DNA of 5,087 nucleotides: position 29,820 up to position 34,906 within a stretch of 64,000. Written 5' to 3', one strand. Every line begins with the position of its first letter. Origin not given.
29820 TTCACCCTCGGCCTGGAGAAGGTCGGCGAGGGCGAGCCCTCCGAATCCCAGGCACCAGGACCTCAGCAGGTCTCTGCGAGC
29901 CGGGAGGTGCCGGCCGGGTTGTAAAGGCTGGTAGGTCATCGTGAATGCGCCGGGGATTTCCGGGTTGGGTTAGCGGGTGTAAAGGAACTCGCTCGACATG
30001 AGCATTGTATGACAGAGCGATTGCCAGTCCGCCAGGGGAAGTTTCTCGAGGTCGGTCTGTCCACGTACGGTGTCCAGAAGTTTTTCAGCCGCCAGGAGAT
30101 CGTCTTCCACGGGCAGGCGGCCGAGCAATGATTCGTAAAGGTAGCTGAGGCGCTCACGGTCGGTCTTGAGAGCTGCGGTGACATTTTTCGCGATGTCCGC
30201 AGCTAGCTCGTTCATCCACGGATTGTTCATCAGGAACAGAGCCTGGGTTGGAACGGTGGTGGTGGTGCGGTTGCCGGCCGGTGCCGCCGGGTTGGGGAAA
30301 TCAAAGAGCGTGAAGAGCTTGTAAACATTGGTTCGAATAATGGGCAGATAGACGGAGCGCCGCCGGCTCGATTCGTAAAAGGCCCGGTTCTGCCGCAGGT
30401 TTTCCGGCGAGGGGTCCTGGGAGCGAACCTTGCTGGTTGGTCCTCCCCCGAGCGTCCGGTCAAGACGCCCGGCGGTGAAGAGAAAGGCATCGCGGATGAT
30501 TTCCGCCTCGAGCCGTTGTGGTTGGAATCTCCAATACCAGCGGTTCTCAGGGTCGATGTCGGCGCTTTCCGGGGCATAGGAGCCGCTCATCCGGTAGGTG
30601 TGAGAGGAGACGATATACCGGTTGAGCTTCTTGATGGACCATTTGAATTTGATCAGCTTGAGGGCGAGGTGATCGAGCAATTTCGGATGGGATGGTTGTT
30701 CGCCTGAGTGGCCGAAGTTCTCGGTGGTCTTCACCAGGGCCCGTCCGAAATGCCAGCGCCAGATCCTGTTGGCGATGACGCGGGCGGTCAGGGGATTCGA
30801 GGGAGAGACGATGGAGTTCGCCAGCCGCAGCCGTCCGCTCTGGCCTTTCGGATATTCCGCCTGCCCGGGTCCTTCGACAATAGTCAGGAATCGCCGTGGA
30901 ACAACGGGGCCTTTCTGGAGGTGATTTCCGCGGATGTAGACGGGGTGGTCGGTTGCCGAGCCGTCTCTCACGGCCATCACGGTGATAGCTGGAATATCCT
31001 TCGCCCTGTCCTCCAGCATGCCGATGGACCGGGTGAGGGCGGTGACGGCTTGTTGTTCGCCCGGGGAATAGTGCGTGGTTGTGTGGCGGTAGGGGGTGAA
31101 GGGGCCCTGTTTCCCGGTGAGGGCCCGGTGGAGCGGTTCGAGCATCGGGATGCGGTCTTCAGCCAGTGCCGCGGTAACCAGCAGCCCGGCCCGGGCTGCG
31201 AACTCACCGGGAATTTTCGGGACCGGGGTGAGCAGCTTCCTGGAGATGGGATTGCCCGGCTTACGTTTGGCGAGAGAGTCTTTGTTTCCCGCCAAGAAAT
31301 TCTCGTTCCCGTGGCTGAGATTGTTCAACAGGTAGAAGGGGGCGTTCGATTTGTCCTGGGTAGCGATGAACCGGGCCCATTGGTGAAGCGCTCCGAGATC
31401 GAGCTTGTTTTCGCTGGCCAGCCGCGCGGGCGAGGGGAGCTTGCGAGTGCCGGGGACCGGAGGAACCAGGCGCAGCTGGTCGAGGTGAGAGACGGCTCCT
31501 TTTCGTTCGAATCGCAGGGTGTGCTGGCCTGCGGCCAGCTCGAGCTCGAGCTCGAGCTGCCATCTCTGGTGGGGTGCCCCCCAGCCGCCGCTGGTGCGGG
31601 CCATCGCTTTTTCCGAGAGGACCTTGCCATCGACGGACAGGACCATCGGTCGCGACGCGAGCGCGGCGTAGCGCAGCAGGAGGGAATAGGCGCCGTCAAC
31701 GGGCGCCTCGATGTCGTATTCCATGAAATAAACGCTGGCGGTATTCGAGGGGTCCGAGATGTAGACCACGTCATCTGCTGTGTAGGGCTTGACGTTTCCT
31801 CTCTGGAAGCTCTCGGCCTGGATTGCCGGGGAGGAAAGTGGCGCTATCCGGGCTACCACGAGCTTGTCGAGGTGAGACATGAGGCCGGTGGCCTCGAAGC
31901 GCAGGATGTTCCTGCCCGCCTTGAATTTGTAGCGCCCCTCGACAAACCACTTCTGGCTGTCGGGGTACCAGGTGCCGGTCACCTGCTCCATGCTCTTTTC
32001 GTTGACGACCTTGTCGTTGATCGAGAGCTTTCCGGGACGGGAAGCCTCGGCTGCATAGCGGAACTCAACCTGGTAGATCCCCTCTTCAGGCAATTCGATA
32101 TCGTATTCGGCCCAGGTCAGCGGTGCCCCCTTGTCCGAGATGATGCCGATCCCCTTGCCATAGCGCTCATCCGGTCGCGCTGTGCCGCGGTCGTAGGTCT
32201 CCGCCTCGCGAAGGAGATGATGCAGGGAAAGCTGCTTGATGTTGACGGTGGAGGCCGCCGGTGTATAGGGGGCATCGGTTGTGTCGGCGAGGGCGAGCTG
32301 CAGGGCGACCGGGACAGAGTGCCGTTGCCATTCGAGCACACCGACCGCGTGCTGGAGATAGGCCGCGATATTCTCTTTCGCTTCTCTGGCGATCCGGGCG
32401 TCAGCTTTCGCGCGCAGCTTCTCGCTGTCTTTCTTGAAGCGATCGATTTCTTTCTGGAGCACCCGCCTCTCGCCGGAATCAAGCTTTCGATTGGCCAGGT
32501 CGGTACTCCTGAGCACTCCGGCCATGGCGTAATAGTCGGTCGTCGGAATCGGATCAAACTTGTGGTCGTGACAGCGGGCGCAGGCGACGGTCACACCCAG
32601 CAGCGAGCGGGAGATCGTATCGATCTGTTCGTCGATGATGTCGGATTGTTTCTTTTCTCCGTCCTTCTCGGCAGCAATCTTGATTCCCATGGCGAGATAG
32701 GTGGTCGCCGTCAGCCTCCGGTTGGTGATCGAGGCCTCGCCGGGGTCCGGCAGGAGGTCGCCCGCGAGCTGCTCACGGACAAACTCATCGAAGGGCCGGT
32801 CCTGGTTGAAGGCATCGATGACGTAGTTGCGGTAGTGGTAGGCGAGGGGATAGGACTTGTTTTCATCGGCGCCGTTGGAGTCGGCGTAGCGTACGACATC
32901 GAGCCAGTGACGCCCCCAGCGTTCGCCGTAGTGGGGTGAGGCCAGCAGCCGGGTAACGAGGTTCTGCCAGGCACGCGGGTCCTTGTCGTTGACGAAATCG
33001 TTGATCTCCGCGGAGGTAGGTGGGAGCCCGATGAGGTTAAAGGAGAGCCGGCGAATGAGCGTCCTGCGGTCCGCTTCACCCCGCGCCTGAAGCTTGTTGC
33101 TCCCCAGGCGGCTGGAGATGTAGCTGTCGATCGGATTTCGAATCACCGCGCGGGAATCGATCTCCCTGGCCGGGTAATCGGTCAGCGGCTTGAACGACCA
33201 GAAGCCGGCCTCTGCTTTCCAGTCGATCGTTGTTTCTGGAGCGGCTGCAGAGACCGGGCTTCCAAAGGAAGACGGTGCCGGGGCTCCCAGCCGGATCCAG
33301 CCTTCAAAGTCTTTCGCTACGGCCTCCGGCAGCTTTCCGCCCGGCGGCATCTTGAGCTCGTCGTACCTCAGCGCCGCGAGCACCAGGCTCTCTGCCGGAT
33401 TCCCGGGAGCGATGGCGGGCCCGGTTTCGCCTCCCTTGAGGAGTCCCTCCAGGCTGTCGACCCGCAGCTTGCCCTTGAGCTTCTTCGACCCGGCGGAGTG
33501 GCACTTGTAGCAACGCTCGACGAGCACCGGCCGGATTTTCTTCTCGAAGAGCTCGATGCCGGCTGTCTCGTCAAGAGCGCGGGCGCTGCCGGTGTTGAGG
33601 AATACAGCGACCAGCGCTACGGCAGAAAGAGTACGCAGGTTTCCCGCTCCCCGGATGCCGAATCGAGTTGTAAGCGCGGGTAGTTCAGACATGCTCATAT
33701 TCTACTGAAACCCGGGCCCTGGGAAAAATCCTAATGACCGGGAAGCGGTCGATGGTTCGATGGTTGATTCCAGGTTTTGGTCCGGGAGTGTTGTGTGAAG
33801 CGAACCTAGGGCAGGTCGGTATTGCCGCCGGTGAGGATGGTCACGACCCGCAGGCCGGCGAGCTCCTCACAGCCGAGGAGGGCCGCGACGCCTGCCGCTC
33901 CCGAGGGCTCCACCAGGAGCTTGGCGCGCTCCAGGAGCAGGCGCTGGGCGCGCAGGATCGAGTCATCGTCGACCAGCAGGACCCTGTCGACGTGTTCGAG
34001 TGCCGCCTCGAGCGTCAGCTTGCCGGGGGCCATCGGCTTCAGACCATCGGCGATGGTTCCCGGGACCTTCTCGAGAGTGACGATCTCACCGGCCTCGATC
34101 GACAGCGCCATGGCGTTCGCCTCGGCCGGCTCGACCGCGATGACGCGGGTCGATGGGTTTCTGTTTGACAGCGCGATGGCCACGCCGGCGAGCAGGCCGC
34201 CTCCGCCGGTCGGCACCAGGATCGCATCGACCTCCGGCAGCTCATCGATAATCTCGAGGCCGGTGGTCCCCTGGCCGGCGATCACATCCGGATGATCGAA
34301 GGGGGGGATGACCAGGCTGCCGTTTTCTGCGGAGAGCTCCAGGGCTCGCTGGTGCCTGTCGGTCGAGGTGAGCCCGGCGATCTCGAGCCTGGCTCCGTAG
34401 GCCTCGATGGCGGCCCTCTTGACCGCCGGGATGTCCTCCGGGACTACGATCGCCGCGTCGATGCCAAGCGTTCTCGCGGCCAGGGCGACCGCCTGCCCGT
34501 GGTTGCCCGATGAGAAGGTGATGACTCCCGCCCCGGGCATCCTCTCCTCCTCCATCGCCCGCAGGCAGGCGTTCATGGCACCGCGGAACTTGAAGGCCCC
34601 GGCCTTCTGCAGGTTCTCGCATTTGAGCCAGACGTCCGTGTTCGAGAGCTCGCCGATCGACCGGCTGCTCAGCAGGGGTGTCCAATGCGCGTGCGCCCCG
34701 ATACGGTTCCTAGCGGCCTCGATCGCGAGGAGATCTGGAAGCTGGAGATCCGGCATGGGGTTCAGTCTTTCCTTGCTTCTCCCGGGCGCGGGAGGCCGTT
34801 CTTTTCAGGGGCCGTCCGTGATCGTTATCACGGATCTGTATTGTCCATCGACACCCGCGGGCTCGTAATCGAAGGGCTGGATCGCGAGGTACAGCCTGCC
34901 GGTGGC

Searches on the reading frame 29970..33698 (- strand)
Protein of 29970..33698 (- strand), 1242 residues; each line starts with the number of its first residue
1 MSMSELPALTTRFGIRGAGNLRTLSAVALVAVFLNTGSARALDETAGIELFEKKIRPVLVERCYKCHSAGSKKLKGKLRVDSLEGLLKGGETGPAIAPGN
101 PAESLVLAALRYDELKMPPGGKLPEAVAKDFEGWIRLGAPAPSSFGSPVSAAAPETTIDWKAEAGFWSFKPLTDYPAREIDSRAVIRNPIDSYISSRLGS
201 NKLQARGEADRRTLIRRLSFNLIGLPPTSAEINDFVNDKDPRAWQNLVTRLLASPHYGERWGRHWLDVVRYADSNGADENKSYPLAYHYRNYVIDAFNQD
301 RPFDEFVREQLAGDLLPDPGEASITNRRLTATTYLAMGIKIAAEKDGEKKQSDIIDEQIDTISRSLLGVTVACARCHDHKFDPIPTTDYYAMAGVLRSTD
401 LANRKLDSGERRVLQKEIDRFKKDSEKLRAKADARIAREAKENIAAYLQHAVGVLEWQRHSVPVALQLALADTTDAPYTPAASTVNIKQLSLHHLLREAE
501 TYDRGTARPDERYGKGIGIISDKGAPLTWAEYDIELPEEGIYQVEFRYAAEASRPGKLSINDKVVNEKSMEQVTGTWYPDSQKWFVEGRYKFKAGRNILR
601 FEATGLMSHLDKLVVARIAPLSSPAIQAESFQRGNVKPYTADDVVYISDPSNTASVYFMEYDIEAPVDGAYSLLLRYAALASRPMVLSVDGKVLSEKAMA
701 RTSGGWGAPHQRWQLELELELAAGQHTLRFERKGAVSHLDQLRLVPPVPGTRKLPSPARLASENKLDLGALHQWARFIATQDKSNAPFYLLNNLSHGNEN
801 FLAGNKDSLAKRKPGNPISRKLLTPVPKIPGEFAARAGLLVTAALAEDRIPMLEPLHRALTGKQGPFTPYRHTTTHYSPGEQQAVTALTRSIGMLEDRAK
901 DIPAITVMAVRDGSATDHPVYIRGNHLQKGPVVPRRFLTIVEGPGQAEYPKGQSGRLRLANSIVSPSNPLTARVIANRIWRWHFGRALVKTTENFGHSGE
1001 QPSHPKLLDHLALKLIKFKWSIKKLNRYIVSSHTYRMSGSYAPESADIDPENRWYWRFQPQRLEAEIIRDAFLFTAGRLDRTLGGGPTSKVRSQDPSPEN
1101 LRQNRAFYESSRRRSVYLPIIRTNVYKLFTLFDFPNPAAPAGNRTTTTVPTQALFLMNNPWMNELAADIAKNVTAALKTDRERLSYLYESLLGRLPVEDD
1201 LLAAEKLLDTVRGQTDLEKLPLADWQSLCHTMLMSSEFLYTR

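Call 43: search_protein_families(library=pfam, proteins=[window:29970-33698:-], max_evalue=0.00001)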
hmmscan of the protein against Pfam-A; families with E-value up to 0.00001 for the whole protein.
window:29970-33698:- (1242 aa): 3 families
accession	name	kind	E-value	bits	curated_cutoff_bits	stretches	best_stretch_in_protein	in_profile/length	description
PF07587.16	PSD1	-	1.5e-81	273.9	28.5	1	955-1207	1-243/244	Protein of unknown function (DUF1553)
PF07583.16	PSCyt2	-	1.6e-77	260.6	29.8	1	189-400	1-208/209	Protein of unknown function (DUF1549)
PF07635.16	PSCyt1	-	6.9e-12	46.2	22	1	63-119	1-57/59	Planctomycete cytochrome C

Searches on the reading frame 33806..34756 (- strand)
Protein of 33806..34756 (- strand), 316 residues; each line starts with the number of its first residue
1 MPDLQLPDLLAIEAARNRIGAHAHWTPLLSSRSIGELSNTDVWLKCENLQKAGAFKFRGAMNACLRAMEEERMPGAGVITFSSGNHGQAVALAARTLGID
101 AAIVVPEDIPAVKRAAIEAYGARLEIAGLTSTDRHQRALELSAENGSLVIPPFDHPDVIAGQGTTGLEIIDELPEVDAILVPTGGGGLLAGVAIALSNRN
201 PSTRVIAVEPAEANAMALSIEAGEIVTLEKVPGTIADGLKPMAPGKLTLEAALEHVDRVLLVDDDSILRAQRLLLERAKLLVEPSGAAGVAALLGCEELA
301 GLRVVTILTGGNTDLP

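Call 43: search_protein_families(library=pfam, proteins=[window:33806-34756:-], max_evalue=0.00001)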
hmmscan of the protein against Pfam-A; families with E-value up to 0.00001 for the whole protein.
window:33806-34756:- (316 aa): 1 family
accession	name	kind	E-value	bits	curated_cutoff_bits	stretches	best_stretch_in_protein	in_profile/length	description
PF00291.31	PALP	-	9.1e-85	285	35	1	23-310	5-295/295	Pyridoxal-phosphate dependent enzyme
